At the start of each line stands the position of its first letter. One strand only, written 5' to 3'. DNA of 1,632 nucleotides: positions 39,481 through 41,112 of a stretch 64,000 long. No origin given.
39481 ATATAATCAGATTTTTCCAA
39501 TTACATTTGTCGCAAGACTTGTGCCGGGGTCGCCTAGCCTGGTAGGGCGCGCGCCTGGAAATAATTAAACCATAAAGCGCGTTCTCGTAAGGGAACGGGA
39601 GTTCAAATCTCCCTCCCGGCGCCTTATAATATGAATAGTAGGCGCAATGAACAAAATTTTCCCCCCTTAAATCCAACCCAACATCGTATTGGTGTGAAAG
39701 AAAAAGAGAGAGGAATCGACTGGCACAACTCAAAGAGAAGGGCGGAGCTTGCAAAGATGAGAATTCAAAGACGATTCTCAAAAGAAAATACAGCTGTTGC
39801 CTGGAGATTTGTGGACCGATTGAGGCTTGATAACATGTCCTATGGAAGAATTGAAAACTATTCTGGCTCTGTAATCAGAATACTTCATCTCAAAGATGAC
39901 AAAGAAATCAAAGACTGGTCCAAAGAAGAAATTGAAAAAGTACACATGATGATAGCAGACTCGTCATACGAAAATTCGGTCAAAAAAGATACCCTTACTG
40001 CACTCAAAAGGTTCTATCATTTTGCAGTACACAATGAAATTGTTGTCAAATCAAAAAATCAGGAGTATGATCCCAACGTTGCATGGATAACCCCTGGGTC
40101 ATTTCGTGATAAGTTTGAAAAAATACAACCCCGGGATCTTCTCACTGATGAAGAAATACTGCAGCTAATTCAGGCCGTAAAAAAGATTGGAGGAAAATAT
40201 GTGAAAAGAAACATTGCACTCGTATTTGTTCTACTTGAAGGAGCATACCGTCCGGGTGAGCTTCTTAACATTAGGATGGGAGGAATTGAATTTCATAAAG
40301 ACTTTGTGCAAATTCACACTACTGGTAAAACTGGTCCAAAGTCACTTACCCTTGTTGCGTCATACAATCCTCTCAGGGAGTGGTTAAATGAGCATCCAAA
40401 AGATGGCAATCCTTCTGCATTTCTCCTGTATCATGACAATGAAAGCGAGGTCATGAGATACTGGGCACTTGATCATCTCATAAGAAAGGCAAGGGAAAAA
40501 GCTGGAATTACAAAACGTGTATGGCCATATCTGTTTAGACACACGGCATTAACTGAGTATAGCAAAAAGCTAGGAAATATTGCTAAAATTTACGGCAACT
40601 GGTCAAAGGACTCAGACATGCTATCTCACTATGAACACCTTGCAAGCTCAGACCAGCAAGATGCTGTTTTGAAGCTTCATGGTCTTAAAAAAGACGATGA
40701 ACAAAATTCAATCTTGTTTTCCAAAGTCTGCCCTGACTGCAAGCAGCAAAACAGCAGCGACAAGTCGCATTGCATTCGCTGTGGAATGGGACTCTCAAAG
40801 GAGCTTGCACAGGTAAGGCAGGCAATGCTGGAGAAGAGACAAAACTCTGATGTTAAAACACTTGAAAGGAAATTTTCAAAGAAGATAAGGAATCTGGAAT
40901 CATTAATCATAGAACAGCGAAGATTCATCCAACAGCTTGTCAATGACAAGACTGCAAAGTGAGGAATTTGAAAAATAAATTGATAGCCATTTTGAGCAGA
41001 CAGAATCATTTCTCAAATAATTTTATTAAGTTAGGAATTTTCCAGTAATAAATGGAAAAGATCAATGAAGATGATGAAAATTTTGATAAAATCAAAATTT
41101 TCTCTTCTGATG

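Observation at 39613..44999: A ~5.4 kb element integrated into tRNA-Ser(GGA), bounded by an 11-bp GC-rich direct repeat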

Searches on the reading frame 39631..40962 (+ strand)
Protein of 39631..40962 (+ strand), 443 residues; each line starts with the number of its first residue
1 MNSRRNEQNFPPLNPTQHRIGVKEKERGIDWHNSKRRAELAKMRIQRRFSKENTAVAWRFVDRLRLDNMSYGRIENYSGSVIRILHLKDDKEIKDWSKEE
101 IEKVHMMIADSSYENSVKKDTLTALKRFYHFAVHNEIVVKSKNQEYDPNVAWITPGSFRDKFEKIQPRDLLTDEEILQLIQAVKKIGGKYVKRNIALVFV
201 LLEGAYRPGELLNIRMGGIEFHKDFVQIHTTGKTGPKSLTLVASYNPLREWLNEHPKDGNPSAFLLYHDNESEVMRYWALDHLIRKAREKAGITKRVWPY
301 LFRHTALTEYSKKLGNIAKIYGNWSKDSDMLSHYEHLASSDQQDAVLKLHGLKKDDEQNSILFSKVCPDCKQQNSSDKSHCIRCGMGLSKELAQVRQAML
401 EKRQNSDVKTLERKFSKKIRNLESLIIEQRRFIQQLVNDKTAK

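Call 8: search_protein_families(library=pfam, proteins=[window:39631-40962:+], max_evalue=0.01)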
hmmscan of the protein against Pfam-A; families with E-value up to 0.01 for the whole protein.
window:39631-40962:+ (443 aa): 3 families
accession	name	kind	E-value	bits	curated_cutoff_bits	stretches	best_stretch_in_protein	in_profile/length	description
PF00589.27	Phage_integrase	-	5.8e-14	52.7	27.1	1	171-338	3-169/172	Phage integrase family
PF00641.23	Zn_ribbon_RanBP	-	0.0029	17.3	27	1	367-385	7-25/30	Zn-finger in Ran binding protein and others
PF13495.12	Phage_int_SAM_4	-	0.0083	16.9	27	0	59-132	4-78/85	Phage integrase, N-terminal SAM-like domain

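Call 12: find_encoding_contigs(protein=window:39631-40962:+, flank=10000, max_places=10)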
Protein window:39631-40962:+ (443 aa): 7 contigs read that carry it; 7 places shown.
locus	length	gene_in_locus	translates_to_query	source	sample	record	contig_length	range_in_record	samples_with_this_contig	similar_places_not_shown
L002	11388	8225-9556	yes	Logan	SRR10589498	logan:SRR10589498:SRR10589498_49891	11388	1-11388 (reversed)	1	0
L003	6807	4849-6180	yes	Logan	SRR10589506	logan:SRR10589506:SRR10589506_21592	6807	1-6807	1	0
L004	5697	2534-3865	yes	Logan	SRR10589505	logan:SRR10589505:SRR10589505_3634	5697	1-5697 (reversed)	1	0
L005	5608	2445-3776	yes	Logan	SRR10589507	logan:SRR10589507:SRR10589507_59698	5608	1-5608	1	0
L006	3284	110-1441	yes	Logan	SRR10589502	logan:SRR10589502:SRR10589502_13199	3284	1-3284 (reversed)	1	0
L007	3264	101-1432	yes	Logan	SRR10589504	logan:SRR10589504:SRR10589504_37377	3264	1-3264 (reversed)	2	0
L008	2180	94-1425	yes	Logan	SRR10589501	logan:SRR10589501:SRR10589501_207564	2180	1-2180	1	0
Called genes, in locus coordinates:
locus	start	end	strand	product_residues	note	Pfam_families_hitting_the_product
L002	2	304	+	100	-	?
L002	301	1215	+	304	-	PF02729:OTCace_N, PF00185:OTCace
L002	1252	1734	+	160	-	PF17144:Ribosomal_L5e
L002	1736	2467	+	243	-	PF00333:Ribosomal_S5, PF03719:Ribosomal_S5_C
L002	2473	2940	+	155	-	PF00327:Ribosomal_L30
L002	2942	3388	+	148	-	PF00828:Ribosomal_L27A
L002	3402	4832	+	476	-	PF10559:Plug_translocon, PF00344:SecY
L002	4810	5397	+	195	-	PF13207:AAA_17, PF13238:AAA_18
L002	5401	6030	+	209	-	PF01956:EMC3_TMCO1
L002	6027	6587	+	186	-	PF02224:Cytidylate_kin (faint), PF13189:Cytidylate_kin2, PF13238:AAA_18, PF13521:AAA_28 (weak), PF13671:AAA_33 (faint), PF01202:SKI (faint), PF13207:AAA_17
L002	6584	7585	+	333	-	PF08068:DKCLD, PF01509:TruB_N, PF16198:TruB_C_2, PF01472:PUA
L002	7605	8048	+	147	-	-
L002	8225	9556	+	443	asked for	PF00589:Phage_integrase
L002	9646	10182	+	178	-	PF01022:HTH_5 (weak)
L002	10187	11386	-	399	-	?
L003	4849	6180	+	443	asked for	PF00589:Phage_integrase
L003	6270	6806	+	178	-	PF01022:HTH_5 (weak)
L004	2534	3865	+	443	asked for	PF00589:Phage_integrase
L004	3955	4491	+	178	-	PF01022:HTH_5 (weak)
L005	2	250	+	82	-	?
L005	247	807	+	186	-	PF02224:Cytidylate_kin (faint), PF13189:Cytidylate_kin2, PF13238:AAA_18, PF13521:AAA_28 (weak), PF13671:AAA_33 (faint), PF01202:SKI (faint), PF13207:AAA_17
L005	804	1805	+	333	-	PF08068:DKCLD, PF01509:TruB_N, PF16198:TruB_C_2, PF01472:PUA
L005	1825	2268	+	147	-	-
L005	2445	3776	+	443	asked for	PF00589:Phage_integrase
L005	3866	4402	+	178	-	PF01022:HTH_5 (weak)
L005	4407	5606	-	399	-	?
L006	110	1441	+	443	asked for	PF00589:Phage_integrase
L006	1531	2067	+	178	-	PF01022:HTH_5 (weak)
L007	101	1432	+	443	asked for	PF00589:Phage_integrase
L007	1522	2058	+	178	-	PF01022:HTH_5 (weak)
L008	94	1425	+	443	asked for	PF00589:Phage_integrase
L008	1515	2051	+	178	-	PF01022:HTH_5 (weak)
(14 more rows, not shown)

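Call 14: find_homologous_proteins(query=window:39631-40962:+)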
Query window:39631-40962:+ (443 aa): 138 proteins with E <= 0.001 among 4727 candidates; the best 120 are listed.
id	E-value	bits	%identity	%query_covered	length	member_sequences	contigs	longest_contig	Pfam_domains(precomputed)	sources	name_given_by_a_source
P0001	1.7e-287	971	96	100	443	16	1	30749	PF00589.28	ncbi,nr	ncbi:MAG TPA: site-specific integrase [Nitrosopumilaceae archaeon]|nr:site-specific integrase [Nitro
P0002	1.2e-286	968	96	99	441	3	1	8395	PF00589.28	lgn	-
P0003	2.8e-228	776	75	99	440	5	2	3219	PF00589.28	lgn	-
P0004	1.3e-202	692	68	99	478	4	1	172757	PF00589.28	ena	-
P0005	6.7e-202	689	72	93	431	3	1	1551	PF00589.28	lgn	-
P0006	2.1e-201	688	69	99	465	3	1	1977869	PF00589.28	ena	-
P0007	2.2e-199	681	71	93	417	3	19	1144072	PF00589.28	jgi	jgi:integrase/recombinase XerD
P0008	8.8e-197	672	66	99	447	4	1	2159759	PF00589.28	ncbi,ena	-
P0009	1.7e-195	668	70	93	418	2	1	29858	PF00589.28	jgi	jgi:integrase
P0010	3.1e-194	664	67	99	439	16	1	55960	PF00589.28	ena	-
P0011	9.8e-193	659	69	93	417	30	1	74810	PF00589.28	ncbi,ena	-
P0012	8.4e-184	630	66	93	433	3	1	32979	PF00589.28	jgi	-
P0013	1.3e-183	629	66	93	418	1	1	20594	PF00589.28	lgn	-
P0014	3.9e-182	624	66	93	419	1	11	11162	PF00589.28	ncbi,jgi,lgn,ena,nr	ncbi:MAG: hypothetical protein CO032_00520 [Nitrosopumilales archaeon CG_4_9_14_0_2_um_filter_34_16]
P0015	5.6e-182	624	66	93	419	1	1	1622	PF00589.28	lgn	-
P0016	1.2e-181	622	65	93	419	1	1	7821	PF00589.28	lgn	-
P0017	1.4e-181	622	66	93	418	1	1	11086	PF00589.28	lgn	-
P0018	2.8e-179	615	64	93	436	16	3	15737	PF00589.28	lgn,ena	-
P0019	2.9e-178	611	65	93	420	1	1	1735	PF00589.28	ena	-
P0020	2.1e-176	605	64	93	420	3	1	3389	PF00589.28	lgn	-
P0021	3.3e-176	605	63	93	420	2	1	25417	PF00589.28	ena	-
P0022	5.5e-176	604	64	93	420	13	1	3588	PF00589.28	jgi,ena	-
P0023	1.8e-167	576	66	84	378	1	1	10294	PF00589.28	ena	-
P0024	2.8e-166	572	62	90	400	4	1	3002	PF00589.28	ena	-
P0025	5.8e-166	571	63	92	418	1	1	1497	PF00589.28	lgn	-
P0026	2.9e-165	569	63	90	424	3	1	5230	PF00589.28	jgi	-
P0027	3.9e-163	561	59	93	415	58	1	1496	PF00589.28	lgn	-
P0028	6.2e-163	561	61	92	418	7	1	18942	PF00589.28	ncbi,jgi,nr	ncbi:MAG: site-specific integrase [Nitrosopumilus sp.]|nr:site-specific integrase [Nitrosopumilus sp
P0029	7.4e-163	561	59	92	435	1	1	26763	PF00589.28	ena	-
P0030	1.1e-161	557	60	93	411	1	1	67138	PF00589.28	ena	-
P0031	1.4e-160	553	58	94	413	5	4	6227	PF00589.28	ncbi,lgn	-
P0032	6.1e-160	551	60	91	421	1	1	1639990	PF00589.28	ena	-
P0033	1.1e-158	547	59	93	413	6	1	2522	PF00589.28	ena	-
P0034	7.3e-158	544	63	84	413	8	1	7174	PF00589.28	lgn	-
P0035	8.6e-158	544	58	93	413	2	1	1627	PF00589.28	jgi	jgi:integrase/recombinase XerD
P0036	9.6e-158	544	58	92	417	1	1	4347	PF00589.28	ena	-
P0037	1.3e-157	543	59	92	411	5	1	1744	PF00589.28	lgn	-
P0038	2.1e-157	543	58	93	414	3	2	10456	PF00589.28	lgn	-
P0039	2.8e-157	542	58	92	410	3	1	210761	PF00589.28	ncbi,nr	ncbi:MAG: site-specific integrase [Thaumarchaeota archaeon]|nr:site-specific integrase [Nitrososphae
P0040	9.5e-157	540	58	92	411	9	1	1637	PF00589.28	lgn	-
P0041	2.1e-156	539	65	81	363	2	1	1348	PF00589.28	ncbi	ncbi:MAG: tyrosine-type recombinase/integrase, partial [Nitrosotalea sp.]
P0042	5.2e-156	538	58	92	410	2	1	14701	PF00589.28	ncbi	ncbi:MAG: tyrosine-type recombinase/integrase [Nitrosotalea sp.]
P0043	4.0e-155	535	57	93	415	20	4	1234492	PF00589.28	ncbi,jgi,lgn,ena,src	-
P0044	5.9e-155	535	57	92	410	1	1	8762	PF00589.28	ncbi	-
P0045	1.9e-154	533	57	93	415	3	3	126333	PF00589.28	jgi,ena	-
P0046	2.2e-154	533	58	92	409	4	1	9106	PF00589.28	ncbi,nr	ncbi:MAG: site-specific integrase [Thaumarchaeota archaeon]|nr:site-specific integrase [Nitrososphae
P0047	5.0e-154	531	57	93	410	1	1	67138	PF00589.28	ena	-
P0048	1.0e-153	530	58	93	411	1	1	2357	PF00589.28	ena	-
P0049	6.6e-148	511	69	73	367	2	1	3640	PF00589.28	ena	-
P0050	6.9e-147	508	55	92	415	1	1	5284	PF00589.28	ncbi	-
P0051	5.8e-143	495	59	84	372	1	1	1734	PF00589.28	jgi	jgi:site-specific recombinase XerD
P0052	5.6e-140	485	65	73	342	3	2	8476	PF00589.28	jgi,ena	-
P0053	1.3e-136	474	54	92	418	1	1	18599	PF00589.28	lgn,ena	-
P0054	5.6e-136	472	67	68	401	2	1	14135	PF00881.30,PF00589.28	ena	-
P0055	5.8e-134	465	54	87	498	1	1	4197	PF00589.28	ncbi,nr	ncbi:MAG: site-specific integrase [Nitrosopumilus sp. B06]|nr:MAG: site-specific integrase [Nitrosop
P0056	7.7e-132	458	52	93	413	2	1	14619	PF00589.28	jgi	jgi:integrase/recombinase XerD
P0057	4.3e-131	456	52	93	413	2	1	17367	PF00589.28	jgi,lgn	-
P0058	5.7e-131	456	55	81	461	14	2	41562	PF00589.28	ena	-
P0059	1.2e-130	454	51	93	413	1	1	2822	PF00589.28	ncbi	ncbi:MAG: site-specific integrase [Nitrosotalea sp.]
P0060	3.7e-130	453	54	79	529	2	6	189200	PF00589.28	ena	-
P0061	8.9e-130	452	57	81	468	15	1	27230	PF00589.28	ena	-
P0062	2.8e-129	450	63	69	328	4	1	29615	PF00589.28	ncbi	-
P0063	4.3e-129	449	55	81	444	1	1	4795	PF00589.28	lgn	-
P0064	8.7e-129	448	68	64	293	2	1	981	PF00589.28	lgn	-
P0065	1.4e-128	448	51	92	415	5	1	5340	PF00589.28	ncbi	ncbi:MAG: tyrosine-type recombinase/integrase [Nitrosotalea sp.]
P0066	2.4e-128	447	51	90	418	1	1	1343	PF00589.28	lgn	-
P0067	7.5e-128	445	67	65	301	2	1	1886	PF00589.28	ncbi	ncbi:MAG: site-specific integrase [Nitrosopumilaceae archaeon]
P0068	8.2e-128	445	49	93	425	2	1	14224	PF00589.28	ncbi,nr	ncbi:MAG: tyrosine-type recombinase/integrase [Candidatus Nitrosotalea sp.]|nr:tyrosine-type recombi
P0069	9.8e-127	442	53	80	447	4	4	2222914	PF00589.28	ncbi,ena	-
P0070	1.9e-125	437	51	87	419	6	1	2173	PF00589.28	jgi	jgi:integrase/recombinase XerD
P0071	1.9e-125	437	49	92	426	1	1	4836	PF00589.28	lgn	-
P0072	2.2e-124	434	63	70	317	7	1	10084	PF00589.28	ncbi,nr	ncbi:MAG: site-specific integrase [Thaumarchaeota archaeon]|nr:site-specific integrase [Nitrososphae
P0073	4.8e-124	433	52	81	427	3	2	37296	PF00589.28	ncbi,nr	ncbi:MAG: tyrosine-type recombinase/integrase [Nitrosopumilus sp.]|nr:tyrosine-type recombinase/inte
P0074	5.6e-122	426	51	86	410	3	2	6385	PF00589.28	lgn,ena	-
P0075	2.1e-121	424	47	93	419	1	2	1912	PF00589.28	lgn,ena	-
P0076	3.1e-121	423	49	90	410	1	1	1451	PF00589.28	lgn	-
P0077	5.0e-121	423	51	86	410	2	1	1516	PF00589.28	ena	-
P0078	9.7e-121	422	50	86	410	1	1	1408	PF00589.28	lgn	-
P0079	2.0e-120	421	50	86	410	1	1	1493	PF00589.28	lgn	-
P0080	2.1e-120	421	50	86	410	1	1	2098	PF00589.28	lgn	-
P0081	2.1e-120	421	50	86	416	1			PF00589.28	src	-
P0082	2.2e-120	421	48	93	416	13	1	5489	PF00589.28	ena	-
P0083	7.5e-119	416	50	86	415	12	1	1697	PF00589.28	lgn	-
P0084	2.7e-117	410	46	93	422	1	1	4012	PF00589.28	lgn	-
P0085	7.1e-109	383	62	58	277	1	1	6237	PF00589.28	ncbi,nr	ncbi:MAG: site-specific integrase [Thaumarchaeota archaeon]|nr:site-specific integrase [Nitrososphae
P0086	5.5e-108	380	63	59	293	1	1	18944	PF00589.28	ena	-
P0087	6.7e-108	380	43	93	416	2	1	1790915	PF00589.28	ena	-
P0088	5.6e-105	370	60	63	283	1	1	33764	PF00589.28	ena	-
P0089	1.1e-99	352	44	85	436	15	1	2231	PF00589.28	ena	-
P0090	6.1e-86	307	62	49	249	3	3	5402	PF00589.28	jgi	-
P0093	1.5e-63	233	38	77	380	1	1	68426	PF00589.28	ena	-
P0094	3.2e-61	226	36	79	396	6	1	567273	PF00589.28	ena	-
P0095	2.6e-59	219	35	90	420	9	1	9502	PF00589.28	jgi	jgi:integrase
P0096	3.2e-58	216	34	82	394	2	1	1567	PF00589.28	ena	-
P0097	4.5e-50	189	33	88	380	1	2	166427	PF00589.28,PF02899.24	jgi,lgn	jgi:site-specific recombinase XerD/ribosomal protein L40E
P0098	7.0e-47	178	35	59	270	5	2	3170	PF00589.28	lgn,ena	-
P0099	2.5e-43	167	32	77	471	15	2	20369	PF00589.28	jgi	jgi:integrase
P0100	1.2e-38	151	32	82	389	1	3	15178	PF00589.28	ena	-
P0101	8.9e-38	148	30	86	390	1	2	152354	PF00589.28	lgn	-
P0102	8.4e-35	139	30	82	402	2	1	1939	PF00589.28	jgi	-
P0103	1.8e-33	134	31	70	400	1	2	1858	PF13240.12,PF12773.14,PF00589.28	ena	-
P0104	4.5e-31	126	28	77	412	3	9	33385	PF00589.28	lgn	-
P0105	8.8e-29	119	27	84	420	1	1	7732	PF00589.28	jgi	jgi:integrase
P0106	2.7e-28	117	34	50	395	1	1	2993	PF00589.28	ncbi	-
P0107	8.1e-28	116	27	75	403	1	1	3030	PF00589.28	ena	-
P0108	1.1e-27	115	30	78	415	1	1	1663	PF00589.28,PF02899.24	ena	-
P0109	2.3e-27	114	30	67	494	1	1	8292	PF13495.13,PF00589.28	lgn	-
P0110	2.9e-27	114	30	78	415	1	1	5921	PF00589.28,PF02899.24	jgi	-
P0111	3.7e-27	113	31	76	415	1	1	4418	PF00589.28,PF02899.24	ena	-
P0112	3.9e-27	113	29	63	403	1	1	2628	PF00589.28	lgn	-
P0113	5.1e-27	113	30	78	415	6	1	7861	PF00589.28,PF02899.24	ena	-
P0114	6.2e-27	113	31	76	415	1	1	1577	PF00589.28,PF02899.24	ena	-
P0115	7.0e-27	113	31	76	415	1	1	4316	PF00589.28,PF02899.24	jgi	-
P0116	2.4e-26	111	27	73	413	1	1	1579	PF00589.28,PF22823.3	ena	-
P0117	2.5e-26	111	28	81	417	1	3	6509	PF00589.28,PF02899.24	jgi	-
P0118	2.9e-26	111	28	81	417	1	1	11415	PF00589.28,PF02899.24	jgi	jgi:integrase/recombinase XerD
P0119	4.0e-26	110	30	78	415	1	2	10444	PF00589.28,PF02899.24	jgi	jgi:integrase/recombinase XerD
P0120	4.4e-26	110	30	70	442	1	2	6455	PF00589.28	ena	-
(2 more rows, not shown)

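Call 18: find_encoding_contigs(protein=P0001, flank=10000, max_places=4)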
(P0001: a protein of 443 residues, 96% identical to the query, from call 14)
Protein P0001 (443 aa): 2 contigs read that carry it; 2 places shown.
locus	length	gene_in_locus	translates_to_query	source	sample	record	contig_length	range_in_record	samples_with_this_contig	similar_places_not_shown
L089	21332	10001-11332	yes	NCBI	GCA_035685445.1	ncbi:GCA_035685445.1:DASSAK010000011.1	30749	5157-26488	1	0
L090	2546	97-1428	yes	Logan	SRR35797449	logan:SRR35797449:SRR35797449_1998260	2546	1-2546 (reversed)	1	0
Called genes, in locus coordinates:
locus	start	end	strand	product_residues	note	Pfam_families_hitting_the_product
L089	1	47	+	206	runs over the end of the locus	PF00081:Sod_Fe_N, PF02777:Sod_Fe_C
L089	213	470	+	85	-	-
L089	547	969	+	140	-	PF02996:Prefoldin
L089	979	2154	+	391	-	PF02881:SRP54_N, PF13604:AAA_30 (weak), PF00448:SRP54, PF13401:AAA_22 (weak)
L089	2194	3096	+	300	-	PF02729:OTCace_N, PF00185:OTCace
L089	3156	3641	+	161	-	PF17144:Ribosomal_L5e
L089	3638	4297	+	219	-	PF00333:Ribosomal_S5, PF03719:Ribosomal_S5_C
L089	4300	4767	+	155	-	PF00327:Ribosomal_L30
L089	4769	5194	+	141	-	PF00828:Ribosomal_L27A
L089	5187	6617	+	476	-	PF10559:Plug_translocon, PF00344:SecY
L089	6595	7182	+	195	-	PF00448:SRP54 (weak), PF03266:NTPase_1 (weak), PF08433:KTI12 (weak), PF13207:AAA_17, PF13238:AAA_18, PF13521:AAA_28 (weak)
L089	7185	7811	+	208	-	PF01956:EMC3_TMCO1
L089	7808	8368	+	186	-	PF02224:Cytidylate_kin (faint), PF13189:Cytidylate_kin2, PF13238:AAA_18, PF01202:SKI (faint), PF13207:AAA_17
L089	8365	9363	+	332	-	PF08068:DKCLD, PF01509:TruB_N, PF21238:Pus10_C (weak), PF16198:TruB_C_2, PF01472:PUA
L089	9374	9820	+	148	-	-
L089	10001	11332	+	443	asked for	PF00589:Phage_integrase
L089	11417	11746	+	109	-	-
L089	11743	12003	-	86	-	-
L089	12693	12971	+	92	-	-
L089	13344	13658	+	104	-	-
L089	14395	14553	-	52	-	-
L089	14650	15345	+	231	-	PF01022:HTH_5, PF12942:Archaeal_AmoA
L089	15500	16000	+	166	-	-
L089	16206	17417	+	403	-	PF13688:Reprolysin_5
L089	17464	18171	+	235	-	PF17170:DUF5128 (weak), PF01436:NHL (weak)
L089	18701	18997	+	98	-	-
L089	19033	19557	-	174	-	-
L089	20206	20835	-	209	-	-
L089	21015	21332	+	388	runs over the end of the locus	-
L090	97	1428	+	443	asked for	PF00589:Phage_integrase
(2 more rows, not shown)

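Call 19: find_encoding_contigs(protein=P0002, flank=10000, max_places=4)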
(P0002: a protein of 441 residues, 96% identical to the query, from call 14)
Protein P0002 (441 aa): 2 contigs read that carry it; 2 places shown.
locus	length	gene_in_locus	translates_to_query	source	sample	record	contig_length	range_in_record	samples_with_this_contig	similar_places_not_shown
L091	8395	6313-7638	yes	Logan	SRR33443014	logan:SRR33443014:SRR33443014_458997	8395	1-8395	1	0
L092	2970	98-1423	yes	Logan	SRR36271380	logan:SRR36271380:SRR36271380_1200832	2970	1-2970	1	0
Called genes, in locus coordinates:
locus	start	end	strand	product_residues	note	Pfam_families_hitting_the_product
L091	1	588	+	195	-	?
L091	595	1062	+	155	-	PF00327:Ribosomal_L30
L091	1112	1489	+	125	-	PF00828:Ribosomal_L27A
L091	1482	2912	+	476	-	PF10559:Plug_translocon, PF00344:SecY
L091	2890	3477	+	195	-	PF08433:KTI12 (weak), PF13207:AAA_17, PF13238:AAA_18 (weak)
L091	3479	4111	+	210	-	PF01956:EMC3_TMCO1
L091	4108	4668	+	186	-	PF02224:Cytidylate_kin (faint), PF13189:Cytidylate_kin2, PF13238:AAA_18, PF13207:AAA_17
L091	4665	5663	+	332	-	PF08068:DKCLD, PF01509:TruB_N, PF21238:Pus10_C (weak), PF16198:TruB_C_2, PF01472:PUA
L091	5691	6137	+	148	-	-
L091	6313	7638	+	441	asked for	PF00589:Phage_integrase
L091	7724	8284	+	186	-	PF01022:HTH_5, PF12840:HTH_20 (weak)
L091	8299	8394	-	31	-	?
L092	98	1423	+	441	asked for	PF00589:Phage_integrase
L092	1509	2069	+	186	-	PF01022:HTH_5, PF12840:HTH_20 (weak)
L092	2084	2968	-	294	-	?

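Call 31: search_solved_structures(query=window:39631-40962:+, max_evalue=0.01, show_alignments=2)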
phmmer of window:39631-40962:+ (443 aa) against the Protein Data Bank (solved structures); distinct sequences matched with E-value up to 0.01: 1.
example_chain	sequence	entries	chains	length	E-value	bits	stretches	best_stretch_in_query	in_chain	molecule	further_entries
5hxy_A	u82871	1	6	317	1e-05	27.9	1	173-320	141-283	Tyrosine recombinase XerA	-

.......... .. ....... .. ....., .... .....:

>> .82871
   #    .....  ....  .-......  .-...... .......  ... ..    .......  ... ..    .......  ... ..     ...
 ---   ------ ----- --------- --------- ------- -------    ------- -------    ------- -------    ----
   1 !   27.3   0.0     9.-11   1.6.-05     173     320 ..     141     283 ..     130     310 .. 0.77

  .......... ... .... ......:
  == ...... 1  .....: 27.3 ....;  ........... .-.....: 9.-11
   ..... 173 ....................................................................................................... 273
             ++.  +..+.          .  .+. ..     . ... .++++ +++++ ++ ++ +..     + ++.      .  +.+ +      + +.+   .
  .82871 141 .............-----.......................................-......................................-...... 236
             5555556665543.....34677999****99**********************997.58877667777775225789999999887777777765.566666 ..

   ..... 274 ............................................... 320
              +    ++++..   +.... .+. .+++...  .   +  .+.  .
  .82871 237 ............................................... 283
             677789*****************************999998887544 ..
